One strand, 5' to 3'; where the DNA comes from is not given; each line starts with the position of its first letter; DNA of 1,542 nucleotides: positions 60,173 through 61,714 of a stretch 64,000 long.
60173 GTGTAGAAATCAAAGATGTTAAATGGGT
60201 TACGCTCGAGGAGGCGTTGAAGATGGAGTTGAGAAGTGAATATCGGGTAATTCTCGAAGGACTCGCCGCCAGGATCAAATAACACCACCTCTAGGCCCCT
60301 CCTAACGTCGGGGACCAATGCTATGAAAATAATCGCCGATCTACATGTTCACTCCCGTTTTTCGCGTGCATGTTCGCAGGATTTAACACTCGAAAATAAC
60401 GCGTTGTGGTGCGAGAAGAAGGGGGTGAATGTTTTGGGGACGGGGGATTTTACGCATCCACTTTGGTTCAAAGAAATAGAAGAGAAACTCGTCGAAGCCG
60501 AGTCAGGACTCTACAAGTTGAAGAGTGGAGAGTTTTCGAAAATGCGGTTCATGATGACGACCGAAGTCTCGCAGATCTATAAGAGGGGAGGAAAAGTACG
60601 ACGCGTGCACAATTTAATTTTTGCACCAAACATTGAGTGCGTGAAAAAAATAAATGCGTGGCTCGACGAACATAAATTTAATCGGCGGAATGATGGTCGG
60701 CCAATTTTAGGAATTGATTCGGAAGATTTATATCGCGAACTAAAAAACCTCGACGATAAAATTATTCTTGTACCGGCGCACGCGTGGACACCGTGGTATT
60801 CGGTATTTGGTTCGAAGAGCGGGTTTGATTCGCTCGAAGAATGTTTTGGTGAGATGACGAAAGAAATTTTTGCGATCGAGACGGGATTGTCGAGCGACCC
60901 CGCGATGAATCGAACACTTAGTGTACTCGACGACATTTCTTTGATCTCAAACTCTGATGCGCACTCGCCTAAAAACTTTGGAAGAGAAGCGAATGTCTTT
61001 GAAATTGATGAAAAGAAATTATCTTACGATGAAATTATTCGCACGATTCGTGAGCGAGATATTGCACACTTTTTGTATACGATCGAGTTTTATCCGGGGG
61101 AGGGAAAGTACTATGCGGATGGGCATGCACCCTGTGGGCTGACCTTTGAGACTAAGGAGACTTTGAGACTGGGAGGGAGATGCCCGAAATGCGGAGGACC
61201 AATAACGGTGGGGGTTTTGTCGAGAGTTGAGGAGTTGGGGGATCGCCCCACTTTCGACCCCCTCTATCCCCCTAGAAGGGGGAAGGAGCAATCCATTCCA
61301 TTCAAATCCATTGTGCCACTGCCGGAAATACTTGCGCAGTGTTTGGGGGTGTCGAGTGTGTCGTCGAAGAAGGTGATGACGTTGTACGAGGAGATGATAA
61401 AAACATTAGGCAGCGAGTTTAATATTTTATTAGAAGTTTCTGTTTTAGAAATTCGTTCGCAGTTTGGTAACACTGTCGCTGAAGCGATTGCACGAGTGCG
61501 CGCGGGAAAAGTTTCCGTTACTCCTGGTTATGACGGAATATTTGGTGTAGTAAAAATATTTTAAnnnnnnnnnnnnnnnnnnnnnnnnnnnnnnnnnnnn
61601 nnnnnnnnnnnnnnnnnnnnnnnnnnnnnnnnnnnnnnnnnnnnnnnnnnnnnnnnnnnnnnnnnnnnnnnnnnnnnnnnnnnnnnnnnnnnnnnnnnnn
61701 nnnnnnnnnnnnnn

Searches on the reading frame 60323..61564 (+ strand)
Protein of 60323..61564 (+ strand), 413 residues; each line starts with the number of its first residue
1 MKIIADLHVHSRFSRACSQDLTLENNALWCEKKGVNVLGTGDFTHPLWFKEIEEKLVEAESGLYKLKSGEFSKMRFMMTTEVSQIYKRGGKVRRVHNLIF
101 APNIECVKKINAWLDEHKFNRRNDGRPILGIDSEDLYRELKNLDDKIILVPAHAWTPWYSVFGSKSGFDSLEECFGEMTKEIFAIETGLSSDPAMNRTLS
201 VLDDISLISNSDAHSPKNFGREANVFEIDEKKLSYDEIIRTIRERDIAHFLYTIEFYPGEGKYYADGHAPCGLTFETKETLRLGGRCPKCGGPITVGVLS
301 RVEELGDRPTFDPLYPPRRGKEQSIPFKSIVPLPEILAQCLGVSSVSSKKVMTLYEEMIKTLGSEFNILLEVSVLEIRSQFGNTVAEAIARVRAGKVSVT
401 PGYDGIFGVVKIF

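Call 109: search_protein_families(library=pfam, proteins=[window:60323-61564:+], max_evalue=0.001)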
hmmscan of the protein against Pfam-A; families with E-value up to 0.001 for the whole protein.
window:60323-61564:+ (413 aa): 1 family
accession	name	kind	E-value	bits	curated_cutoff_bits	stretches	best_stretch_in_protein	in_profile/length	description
PF13263.12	PHP_C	-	0.0009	19.2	21.3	0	208-246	19-55/56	PHP-associated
